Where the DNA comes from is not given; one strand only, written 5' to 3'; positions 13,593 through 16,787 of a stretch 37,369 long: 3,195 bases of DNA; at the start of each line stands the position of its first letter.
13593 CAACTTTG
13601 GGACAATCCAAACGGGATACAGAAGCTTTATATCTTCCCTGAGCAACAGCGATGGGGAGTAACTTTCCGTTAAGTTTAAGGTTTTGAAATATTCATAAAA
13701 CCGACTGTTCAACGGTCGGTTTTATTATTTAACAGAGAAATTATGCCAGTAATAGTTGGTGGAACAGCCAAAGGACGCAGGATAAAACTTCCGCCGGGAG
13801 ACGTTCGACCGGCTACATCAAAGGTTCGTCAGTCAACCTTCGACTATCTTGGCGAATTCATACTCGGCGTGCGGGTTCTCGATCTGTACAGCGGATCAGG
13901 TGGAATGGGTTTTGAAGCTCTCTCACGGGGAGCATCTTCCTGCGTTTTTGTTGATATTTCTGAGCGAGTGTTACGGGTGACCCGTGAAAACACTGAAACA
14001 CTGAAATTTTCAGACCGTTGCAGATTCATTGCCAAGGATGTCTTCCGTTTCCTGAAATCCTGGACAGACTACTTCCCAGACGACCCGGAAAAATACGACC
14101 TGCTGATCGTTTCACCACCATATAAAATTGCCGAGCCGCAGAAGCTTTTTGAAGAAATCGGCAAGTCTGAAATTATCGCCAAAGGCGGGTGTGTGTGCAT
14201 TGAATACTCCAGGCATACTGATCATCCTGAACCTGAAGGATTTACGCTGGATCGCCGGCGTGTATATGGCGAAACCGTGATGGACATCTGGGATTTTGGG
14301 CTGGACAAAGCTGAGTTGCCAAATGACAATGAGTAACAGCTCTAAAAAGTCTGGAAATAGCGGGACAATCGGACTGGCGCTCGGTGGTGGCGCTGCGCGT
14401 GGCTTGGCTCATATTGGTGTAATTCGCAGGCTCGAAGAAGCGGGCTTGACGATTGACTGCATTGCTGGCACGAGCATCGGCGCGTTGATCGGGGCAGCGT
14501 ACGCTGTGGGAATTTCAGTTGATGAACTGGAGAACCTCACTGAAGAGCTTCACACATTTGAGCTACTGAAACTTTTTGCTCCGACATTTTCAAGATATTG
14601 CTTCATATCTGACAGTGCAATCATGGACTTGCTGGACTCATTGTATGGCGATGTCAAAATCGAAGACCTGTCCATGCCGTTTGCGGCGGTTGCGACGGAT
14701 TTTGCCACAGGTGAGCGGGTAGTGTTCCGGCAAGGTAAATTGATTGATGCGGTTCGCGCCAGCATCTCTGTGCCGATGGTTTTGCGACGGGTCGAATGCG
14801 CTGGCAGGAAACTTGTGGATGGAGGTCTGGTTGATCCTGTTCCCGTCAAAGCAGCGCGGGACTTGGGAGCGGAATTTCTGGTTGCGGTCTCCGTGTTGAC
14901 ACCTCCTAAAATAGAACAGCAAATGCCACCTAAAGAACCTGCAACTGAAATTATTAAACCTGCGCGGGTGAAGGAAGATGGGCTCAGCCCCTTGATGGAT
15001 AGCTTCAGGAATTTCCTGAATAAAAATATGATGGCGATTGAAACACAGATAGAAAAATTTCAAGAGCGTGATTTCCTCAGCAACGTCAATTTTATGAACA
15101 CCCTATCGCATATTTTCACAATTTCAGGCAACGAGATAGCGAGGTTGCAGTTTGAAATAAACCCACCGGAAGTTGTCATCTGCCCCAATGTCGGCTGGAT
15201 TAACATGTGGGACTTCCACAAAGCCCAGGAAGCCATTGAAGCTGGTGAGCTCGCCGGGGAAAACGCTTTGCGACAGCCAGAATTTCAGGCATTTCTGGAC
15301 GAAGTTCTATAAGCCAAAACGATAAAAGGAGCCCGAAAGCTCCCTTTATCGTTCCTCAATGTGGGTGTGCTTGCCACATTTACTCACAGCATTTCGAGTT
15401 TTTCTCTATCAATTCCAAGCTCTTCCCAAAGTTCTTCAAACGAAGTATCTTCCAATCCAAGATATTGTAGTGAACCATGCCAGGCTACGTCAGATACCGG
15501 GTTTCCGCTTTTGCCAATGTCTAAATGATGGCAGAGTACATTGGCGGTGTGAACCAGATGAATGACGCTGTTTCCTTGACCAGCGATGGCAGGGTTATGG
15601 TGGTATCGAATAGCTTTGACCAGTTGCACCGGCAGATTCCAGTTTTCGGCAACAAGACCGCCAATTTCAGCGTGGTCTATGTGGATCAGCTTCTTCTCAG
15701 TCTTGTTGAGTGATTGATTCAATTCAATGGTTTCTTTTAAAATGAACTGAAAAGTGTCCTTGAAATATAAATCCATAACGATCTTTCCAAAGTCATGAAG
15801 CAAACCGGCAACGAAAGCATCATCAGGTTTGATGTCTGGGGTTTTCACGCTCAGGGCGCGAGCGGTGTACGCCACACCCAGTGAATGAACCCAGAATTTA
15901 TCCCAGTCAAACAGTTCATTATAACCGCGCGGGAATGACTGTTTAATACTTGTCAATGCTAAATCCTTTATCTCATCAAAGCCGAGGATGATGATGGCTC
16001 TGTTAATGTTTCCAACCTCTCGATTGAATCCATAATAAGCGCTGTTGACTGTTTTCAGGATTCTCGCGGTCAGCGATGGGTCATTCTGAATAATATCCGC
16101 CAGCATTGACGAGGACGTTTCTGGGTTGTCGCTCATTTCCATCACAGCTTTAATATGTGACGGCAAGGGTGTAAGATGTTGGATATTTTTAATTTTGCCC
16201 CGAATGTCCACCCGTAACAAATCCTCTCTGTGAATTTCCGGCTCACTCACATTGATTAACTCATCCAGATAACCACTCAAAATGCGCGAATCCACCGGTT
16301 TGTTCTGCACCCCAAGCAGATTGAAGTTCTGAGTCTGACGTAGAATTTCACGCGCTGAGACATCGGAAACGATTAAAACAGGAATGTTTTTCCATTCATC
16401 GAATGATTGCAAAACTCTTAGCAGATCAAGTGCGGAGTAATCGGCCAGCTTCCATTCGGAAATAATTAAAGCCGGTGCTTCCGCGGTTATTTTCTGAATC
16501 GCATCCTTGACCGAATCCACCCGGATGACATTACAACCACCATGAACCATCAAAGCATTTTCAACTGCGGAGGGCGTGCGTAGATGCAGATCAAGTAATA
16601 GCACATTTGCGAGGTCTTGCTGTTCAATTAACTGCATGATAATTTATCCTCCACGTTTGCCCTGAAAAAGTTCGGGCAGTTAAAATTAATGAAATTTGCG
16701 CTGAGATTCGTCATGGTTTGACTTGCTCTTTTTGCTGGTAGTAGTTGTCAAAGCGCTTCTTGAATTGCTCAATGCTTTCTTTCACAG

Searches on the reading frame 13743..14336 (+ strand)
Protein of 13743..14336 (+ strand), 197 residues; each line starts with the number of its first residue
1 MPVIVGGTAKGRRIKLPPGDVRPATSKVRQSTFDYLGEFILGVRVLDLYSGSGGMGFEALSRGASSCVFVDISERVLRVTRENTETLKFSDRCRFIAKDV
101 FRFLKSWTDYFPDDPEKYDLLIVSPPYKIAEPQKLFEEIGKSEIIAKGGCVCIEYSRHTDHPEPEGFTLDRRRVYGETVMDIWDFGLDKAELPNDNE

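Call 10: search_protein_families(library=pfam, proteins=[window:13743-14336:+], max_evalue=0.01)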
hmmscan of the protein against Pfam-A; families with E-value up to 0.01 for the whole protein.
window:13743-14336:+ (197 aa): 6 families
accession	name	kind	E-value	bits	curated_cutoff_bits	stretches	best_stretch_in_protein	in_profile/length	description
PF03602.21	Cons_hypoth95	-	5.5e-41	140.7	24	1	4-183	3-181/182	Conserved hypothetical protein 95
PF13847.12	Methyltransf_31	-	1.9e-11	44.3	27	1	42-158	4-115/145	Methyltransferase domain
PF13649.12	Methyltransf_25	-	9.3e-06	26.7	27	1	45-124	1-71/97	Methyltransferase domain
PF05175.20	MTS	-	1.7e-05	25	23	1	43-131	33-112/170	Methyltransferase small domain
PF10672.15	Methyltrans_SAM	-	2.8e-05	24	27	1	37-126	119-204/286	S-adenosylmethionine-dependent methyltransferase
PF09445.16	Methyltransf_15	-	7.6e-05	22.8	22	1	44-127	3-81/165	RNA cap guanine-N2 methyltransferase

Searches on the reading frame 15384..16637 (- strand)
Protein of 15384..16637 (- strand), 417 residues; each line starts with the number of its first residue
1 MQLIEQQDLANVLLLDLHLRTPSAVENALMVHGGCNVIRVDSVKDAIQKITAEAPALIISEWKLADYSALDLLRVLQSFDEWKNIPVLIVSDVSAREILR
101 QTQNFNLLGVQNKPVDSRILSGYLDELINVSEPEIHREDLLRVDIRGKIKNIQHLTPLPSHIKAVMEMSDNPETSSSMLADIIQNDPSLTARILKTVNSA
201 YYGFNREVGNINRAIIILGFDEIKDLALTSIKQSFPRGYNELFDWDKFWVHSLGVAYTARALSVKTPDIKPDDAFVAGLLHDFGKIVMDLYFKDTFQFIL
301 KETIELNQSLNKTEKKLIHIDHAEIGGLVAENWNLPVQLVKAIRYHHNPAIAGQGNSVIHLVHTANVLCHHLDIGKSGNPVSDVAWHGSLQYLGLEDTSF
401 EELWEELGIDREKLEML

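Call 10: search_protein_families(library=pfam, proteins=[window:15384-16637:-], max_evalue=0.01)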
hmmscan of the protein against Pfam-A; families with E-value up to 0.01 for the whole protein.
window:15384-16637:- (417 aa): 4 families
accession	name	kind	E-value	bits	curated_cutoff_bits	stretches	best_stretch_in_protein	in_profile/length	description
PF08668.18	HDOD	-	5.9e-58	196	22.9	1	155-349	1-196/196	HDOD domain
PF01966.28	HD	-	1.2e-10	42.2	22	1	250-351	3-90/116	HD domain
PF00072.30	Response_reg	-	1.6e-05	25.5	30.2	1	22-119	11-105/111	Response regulator receiver domain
PF22563.2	iREC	-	0.0068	16.8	27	0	73-112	72-111/115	Inactive Receiver domain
